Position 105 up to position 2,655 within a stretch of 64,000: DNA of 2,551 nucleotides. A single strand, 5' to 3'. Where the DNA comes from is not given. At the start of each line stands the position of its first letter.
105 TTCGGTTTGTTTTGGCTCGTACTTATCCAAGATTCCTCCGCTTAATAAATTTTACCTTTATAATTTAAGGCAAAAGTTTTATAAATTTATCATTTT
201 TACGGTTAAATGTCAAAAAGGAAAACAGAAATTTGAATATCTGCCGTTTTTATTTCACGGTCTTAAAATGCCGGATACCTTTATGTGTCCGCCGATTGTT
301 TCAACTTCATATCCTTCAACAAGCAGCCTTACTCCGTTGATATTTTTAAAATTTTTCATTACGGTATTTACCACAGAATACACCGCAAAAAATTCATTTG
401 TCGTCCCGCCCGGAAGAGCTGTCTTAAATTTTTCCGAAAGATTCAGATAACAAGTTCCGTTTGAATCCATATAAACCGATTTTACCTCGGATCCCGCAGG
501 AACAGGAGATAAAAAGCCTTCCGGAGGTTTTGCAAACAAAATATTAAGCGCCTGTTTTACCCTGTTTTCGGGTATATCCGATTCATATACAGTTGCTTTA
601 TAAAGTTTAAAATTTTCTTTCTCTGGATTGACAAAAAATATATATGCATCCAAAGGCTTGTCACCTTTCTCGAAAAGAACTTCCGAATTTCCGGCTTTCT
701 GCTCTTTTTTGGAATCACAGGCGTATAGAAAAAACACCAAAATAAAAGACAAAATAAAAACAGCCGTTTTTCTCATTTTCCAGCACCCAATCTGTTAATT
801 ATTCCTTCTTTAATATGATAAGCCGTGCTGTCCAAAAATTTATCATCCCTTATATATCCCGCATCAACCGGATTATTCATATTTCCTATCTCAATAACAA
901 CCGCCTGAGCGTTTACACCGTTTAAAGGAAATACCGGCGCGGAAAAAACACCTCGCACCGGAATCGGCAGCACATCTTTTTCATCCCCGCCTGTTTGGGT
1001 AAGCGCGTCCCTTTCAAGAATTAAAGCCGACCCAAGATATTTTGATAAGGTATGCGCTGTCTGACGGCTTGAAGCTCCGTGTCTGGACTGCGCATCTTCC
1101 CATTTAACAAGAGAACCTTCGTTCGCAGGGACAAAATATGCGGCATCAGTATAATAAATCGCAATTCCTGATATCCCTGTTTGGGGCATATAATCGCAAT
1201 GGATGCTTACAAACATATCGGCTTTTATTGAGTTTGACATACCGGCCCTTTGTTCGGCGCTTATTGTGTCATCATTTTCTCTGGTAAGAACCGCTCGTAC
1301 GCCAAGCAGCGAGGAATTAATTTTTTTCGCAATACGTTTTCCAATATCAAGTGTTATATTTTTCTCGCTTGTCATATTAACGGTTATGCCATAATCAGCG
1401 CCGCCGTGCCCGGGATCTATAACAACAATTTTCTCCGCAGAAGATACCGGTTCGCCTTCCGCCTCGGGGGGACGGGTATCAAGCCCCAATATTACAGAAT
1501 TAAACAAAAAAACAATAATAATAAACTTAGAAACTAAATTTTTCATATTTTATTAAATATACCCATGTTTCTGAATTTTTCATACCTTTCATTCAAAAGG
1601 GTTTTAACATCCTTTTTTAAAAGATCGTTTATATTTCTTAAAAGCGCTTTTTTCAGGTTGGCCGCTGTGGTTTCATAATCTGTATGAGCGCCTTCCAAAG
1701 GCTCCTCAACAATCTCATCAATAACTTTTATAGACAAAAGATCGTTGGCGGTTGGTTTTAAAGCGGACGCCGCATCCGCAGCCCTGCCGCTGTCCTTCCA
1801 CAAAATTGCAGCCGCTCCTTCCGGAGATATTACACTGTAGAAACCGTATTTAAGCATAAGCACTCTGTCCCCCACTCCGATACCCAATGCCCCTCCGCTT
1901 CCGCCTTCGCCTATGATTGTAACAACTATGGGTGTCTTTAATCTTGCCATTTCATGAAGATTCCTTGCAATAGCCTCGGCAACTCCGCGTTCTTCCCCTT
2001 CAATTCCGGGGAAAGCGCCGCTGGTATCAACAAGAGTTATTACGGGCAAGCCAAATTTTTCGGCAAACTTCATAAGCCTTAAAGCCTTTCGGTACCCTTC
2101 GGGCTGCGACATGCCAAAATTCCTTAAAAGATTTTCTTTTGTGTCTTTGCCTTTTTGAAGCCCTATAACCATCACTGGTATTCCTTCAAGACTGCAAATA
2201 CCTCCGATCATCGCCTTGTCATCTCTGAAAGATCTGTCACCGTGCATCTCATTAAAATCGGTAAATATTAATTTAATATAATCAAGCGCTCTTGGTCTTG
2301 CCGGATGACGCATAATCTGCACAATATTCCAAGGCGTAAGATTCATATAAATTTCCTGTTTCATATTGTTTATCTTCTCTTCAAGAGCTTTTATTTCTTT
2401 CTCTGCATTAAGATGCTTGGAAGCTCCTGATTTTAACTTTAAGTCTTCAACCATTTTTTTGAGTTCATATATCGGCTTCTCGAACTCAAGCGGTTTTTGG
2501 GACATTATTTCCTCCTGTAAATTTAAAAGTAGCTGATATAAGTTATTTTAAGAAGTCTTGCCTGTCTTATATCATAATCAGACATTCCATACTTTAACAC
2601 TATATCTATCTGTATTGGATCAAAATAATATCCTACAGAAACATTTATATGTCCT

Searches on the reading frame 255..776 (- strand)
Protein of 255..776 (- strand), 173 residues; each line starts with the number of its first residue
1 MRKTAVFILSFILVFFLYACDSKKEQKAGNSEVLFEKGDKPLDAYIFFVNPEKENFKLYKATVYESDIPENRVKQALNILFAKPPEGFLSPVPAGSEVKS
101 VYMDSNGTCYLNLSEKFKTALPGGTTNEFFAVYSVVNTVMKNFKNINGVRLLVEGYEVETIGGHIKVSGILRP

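Call 71: search_protein_families(library=pfam, proteins=[window:255-776:-], max_evalue=0.00001)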
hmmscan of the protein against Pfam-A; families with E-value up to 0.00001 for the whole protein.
window:255-776:- (173 aa): 1 family
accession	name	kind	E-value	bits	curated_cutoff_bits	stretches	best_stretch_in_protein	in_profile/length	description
PF10646.14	Germane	-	6e-19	69.2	23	1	46-158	2-116/117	Sporulation and spore germination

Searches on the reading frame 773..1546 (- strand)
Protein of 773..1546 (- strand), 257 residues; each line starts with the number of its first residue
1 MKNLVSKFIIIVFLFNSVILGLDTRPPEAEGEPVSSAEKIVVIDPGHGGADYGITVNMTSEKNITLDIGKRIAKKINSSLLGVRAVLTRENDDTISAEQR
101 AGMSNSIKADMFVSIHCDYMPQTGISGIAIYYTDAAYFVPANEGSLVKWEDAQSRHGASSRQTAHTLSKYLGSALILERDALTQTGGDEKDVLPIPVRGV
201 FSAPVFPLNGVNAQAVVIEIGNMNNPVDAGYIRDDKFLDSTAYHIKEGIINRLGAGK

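Call 71: search_protein_families(library=pfam, proteins=[window:773-1546:-], max_evalue=0.00001)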
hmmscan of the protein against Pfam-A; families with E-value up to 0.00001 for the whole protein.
window:773-1546:- (257 aa): 1 family
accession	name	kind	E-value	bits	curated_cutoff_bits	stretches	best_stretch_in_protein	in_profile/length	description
PF01520.23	Amidase_3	-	1.1e-38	133.4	27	1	41-251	1-174/174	N-acetylmuramoyl-L-alanine amidase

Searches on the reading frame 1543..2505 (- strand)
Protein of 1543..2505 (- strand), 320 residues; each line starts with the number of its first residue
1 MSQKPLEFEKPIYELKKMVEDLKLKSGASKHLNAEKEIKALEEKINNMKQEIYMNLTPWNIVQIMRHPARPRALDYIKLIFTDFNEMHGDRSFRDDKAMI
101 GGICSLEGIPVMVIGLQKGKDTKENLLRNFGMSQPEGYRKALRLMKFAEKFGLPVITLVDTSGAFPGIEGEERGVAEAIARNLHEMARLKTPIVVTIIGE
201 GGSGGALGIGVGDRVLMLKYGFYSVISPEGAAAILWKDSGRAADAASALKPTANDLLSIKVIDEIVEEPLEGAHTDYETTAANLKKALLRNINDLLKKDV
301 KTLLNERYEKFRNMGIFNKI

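Call 71: search_protein_families(library=pfam, proteins=[window:1543-2505:-], max_evalue=0.00001)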
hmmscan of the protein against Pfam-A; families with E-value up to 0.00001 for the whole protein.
window:1543-2505:- (320 aa): 2 families
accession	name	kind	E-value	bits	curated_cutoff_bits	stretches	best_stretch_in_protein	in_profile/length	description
PF03255.19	ACCA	-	6.6e-140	466.1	23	1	6-315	2-310/310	Acetyl co-enzyme A carboxylase carboxyltransferase-like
PF01039.27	Carboxyl_trans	-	1.5e-17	63.9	22.3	1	98-295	283-460/493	Carboxyl transferase domain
